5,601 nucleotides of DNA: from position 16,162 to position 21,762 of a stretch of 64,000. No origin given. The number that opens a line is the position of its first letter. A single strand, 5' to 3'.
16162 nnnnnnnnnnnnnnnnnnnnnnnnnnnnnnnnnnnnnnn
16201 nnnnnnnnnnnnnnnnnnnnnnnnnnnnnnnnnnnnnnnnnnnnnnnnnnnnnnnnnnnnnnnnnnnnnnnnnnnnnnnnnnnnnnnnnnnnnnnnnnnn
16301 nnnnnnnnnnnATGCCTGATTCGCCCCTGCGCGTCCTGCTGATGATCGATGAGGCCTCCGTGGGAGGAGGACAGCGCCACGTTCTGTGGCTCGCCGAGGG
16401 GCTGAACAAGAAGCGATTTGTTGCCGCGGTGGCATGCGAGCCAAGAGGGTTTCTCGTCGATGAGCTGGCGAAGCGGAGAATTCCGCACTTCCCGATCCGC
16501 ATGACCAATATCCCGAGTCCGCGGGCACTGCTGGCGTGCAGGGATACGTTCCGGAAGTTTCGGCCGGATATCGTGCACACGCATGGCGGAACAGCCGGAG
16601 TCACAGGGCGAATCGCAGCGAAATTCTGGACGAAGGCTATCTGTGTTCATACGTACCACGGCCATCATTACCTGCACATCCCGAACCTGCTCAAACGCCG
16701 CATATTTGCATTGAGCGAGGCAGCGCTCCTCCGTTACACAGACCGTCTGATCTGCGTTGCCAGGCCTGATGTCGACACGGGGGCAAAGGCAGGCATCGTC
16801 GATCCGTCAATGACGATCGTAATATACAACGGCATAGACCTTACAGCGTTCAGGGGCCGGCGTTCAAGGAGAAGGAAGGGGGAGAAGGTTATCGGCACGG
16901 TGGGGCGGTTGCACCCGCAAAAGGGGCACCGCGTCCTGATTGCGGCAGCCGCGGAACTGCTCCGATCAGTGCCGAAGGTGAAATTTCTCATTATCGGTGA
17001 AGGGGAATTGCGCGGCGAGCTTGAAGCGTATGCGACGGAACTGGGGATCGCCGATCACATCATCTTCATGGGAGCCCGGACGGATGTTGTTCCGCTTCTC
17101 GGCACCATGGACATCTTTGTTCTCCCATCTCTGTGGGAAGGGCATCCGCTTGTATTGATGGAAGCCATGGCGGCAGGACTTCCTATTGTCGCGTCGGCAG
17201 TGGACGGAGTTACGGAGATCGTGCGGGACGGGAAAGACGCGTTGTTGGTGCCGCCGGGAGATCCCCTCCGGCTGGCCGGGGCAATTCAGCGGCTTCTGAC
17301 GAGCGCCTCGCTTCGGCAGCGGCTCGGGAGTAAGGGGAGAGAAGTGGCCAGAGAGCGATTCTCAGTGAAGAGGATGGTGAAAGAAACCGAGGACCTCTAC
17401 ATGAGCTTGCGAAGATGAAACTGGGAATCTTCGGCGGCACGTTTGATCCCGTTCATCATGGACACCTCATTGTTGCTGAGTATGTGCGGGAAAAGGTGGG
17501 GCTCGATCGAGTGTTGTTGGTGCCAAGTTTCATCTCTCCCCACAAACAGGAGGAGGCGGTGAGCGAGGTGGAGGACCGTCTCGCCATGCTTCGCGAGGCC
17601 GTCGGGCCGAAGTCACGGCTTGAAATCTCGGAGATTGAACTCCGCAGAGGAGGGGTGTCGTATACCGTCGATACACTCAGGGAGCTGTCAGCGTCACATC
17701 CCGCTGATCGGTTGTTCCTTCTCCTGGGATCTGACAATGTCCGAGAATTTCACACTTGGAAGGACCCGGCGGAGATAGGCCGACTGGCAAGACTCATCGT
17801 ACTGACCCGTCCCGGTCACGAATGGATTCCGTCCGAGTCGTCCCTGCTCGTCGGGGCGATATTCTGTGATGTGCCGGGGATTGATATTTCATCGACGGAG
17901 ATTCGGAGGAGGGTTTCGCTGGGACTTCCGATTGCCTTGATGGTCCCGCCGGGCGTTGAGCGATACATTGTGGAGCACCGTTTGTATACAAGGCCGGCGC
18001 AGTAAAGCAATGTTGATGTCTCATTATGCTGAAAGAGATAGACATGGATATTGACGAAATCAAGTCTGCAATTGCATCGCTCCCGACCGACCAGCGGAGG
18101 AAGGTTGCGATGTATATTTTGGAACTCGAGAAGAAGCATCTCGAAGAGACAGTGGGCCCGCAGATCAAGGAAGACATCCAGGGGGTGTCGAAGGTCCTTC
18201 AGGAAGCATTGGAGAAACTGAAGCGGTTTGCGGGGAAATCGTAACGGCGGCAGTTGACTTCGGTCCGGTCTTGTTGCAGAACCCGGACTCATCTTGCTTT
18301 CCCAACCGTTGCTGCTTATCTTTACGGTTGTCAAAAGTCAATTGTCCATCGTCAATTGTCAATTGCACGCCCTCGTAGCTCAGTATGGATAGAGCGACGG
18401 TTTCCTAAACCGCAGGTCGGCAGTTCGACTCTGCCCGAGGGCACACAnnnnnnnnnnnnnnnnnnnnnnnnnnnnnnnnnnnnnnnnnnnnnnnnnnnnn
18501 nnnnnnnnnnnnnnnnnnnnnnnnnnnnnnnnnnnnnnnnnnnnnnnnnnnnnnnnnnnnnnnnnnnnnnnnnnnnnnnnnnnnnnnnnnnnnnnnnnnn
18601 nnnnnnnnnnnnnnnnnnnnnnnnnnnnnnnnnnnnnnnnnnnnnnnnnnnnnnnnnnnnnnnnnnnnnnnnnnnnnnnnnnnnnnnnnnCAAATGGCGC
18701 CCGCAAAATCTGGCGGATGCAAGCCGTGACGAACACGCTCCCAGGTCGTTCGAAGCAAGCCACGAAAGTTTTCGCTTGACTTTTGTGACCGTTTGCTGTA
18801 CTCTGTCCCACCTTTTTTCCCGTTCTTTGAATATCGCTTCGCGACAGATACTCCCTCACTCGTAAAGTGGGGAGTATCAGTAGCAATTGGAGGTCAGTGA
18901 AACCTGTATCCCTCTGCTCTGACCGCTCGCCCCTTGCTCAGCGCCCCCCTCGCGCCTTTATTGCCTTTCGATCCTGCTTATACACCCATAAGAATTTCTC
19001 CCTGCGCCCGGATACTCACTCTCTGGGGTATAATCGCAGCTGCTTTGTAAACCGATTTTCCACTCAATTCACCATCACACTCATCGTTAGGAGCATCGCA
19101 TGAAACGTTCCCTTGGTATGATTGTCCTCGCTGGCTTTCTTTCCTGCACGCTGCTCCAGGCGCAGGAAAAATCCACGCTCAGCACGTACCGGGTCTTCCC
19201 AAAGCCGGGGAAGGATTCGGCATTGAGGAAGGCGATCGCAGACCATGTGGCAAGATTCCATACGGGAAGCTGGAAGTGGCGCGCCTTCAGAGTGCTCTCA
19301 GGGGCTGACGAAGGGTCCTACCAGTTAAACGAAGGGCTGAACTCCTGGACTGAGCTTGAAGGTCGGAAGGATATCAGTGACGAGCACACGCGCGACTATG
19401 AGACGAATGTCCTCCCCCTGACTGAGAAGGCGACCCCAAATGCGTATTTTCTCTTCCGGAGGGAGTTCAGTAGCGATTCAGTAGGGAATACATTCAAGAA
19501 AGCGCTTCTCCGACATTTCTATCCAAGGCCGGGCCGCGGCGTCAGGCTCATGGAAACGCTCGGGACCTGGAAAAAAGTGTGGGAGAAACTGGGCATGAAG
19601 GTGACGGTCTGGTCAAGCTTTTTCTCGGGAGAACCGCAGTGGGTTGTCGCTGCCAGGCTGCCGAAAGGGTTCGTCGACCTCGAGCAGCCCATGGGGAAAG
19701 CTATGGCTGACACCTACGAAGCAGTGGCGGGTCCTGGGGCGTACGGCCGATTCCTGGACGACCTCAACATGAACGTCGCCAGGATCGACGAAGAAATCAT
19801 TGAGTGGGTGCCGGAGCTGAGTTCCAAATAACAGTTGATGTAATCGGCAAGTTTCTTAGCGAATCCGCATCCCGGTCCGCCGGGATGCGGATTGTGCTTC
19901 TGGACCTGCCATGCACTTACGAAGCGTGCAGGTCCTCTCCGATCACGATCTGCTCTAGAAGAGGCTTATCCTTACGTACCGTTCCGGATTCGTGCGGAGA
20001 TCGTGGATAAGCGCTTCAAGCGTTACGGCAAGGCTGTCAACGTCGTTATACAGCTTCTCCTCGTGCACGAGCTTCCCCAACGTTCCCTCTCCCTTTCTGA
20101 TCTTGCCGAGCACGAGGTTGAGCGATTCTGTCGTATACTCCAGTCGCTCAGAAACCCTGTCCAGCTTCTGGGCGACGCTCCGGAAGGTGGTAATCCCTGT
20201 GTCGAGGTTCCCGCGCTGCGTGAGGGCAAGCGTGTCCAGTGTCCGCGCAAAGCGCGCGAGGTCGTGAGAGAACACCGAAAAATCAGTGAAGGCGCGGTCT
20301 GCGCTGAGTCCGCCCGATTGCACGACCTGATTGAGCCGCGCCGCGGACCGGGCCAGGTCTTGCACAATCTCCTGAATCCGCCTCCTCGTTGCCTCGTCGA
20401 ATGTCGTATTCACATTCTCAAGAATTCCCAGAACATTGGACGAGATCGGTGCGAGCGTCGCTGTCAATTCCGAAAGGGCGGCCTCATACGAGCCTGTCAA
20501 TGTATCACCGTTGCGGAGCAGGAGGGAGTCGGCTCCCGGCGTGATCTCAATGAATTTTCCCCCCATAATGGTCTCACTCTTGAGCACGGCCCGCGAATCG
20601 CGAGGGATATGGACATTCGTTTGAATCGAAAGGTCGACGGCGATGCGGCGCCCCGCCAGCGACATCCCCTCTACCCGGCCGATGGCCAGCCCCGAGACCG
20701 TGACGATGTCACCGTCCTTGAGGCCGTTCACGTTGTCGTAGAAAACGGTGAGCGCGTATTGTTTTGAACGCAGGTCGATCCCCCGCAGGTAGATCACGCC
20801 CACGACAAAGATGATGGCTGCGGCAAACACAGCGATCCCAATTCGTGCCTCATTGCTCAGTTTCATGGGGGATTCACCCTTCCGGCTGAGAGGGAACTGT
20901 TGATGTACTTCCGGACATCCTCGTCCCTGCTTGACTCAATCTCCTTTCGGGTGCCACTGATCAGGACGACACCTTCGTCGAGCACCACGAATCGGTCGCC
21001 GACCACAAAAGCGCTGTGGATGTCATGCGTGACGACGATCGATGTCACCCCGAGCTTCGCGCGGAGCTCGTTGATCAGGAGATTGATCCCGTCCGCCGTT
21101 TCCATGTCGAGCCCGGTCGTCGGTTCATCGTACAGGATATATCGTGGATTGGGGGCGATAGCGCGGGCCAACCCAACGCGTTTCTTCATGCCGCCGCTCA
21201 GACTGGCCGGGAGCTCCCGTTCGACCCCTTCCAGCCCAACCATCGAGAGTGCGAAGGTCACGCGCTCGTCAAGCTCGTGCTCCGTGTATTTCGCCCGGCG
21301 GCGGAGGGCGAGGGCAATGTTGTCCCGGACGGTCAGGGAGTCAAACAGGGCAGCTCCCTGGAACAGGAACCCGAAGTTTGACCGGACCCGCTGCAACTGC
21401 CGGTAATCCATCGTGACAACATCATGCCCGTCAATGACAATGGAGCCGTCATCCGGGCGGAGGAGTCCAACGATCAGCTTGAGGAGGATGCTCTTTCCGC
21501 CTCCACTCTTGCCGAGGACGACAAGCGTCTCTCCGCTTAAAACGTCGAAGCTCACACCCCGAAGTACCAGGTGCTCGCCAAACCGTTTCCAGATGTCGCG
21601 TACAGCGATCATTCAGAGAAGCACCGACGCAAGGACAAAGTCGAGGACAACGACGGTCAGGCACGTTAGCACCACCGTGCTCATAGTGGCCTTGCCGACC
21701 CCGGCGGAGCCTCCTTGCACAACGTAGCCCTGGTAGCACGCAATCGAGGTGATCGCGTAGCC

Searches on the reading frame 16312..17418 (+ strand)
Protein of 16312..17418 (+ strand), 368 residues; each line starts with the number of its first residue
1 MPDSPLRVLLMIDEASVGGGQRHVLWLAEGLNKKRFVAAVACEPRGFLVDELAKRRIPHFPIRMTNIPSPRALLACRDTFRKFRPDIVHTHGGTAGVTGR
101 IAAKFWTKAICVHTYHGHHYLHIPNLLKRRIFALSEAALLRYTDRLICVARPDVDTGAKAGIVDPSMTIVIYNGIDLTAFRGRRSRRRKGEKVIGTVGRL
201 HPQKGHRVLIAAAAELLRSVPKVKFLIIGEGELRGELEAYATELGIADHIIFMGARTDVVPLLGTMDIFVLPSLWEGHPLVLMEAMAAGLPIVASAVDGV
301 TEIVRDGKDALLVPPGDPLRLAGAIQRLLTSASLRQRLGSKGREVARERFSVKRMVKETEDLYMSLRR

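Call 8: search_protein_families(library=pfam, proteins=[window:16312-17418:+], max_evalue=0.001)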
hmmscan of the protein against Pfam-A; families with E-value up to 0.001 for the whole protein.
window:16312-17418:+ (368 aa): 7 families
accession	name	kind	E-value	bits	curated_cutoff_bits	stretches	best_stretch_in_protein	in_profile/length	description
PF00534.26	Glycos_transf_1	-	3.6e-43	147.5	26.4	1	185-344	9-171/172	Glycosyl transferases group 1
PF13692.12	Glyco_trans_1_4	-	3.1e-42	144.6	27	1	191-330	1-141/142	Glycosyl transferases group 1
PF13439.12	Glyco_transf_4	-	1.6e-22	80.8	28.5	1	17-178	1-169/170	Glycosyltransferase Family 4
PF13579.12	Glyco_trans_4_4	-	5.1e-17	63.1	29.7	1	18-174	1-158/158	Glycosyl transferase 4-like domain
PF20706.3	GT4-conflict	-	4.3e-11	42.9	26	1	66-307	62-323/385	Family 4 Glycosyltransferase in conflict systems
PF13524.12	Glyco_trans_1_2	-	4e-07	30.5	25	1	220-358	12-141/144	Glycosyl transferase-like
PF13477.12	Glyco_trans_4_2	-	1.3e-06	29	23.4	1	20-148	9-137/139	Glycosyl transferase 4-like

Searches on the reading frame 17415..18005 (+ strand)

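Call 8: search_protein_families(library=pfam, proteins=[window:17415-18005:+], max_evalue=0.001)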
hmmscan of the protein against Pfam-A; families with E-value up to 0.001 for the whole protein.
window:17415-18005:+ (196 aa): 1 family
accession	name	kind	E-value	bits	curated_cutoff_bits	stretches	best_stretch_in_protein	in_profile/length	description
PF01467.32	CTP_transf_like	-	6e-26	91.6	21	1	5-166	1-133/133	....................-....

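Call 12: search_protein_families(library=ncbifam, proteins=[window:17415-18005:+], max_evalue=0.001)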
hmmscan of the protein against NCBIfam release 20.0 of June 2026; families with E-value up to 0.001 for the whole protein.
window:17415-18005:+ (196 aa): 17 families
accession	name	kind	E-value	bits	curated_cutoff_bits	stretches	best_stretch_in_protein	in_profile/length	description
NF000840.1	PRK00071.1-3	equivalog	2e-57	193.9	150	1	2-192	7-199/201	nicotinate-nucleotide adenylyltransferase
TIGR00482.1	TIGR00482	equivalog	4.7e-52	176.8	112.45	1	5-191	1-194/194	nicotinate (nicotinamide) nucleotide adenylyltransferase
NF000841.0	PRK00071.1-4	equivalog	1.2e-48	165.4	197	1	2-192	8-193/194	nicotinate-nucleotide adenylyltransferase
NF005519.0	PRK07152.1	equivalog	5.6e-44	150.5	315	1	1-192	1-185/361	nicotinate-nucleotide adenylyltransferase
NF000839.0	PRK00071.1-1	equivalog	7.3e-44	150.3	187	2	4-137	9-142/219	nicotinate-nucleotide adenylyltransferase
NF005410.0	PRK06973.1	equivalog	1.1e-31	110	214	1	2-137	23-161/243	nicotinate-nucleotide adenylyltransferase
NF000843.0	PRK00071.2-2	equivalog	3.5e-30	105.1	240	1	1-136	12-145/212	nicotinate-nucleotide adenylyltransferase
NF000845.0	PRK00071.2-4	equivalog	2.6e-20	72.7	210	1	1-136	8-141/197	nicotinate-nucleotide adenylyltransferase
NF000846.0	PRK00071.2-5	equivalog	2.1e-19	69.8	329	1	1-136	19-152/210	nicotinate-nucleotide adenylyltransferase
NF006479.0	PRK08887.1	equivalog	1.3e-13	51.2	164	1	1-122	2-123/174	nicotinate-nicotinamide nucleotide adenylyltransferase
TIGR00125.1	cyt_tran_rel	domain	1.1e-11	44.7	27.7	1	4-62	2-59/65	adenylyltransferase/cytidyltransferase family protein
NF000842.0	PRK00071.2-1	equivalog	6.1e-10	39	167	1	2-192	3-185/191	nicotinate-nucleotide adenylyltransferase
TIGR01510.1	coaD_prev_kdtB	equivalog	2.5e-06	27.6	103.3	1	4-93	2-80/155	pantetheine-phosphate adenylyltransferase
NF001985.0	PRK00777.1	subfamily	1.5e-05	25.1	104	1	5-79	8-85/157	pantetheine-phosphate adenylyltransferase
TIGR01526.1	nadR_NMN_Atrans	equivalog_domain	4.2e-05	22.9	341.15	1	1-72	1-70/325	nicotinamide-nucleotide adenylyltransferase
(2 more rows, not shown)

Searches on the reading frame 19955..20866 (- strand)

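Call 8: search_protein_families(library=pfam, proteins=[window:19955-20866:-], max_evalue=0.001)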
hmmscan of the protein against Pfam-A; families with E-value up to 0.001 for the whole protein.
window:19955-20866:- (303 aa): 1 family
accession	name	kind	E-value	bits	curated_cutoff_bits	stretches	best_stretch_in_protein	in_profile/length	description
PF02470.25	MlaD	-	1.1e-17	64.4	25.1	1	36-111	2-81/81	MlaD protein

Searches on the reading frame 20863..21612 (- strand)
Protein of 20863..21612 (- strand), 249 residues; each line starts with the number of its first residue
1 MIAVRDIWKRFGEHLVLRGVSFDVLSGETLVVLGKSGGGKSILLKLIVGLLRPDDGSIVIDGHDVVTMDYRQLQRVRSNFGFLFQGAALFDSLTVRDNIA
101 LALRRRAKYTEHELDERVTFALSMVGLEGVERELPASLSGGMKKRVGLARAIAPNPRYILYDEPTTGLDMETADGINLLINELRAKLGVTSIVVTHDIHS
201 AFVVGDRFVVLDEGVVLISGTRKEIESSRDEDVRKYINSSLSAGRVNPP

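Call 8: search_protein_families(library=pfam, proteins=[window:20863-21612:-], max_evalue=0.001)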
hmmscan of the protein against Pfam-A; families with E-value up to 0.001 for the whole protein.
window:20863-21612:- (249 aa): 1 family
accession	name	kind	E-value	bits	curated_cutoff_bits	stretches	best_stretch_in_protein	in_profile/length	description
PF00005.33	ABC_tran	-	2.2e-33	116.2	25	1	17-166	1-137/137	ABC transporter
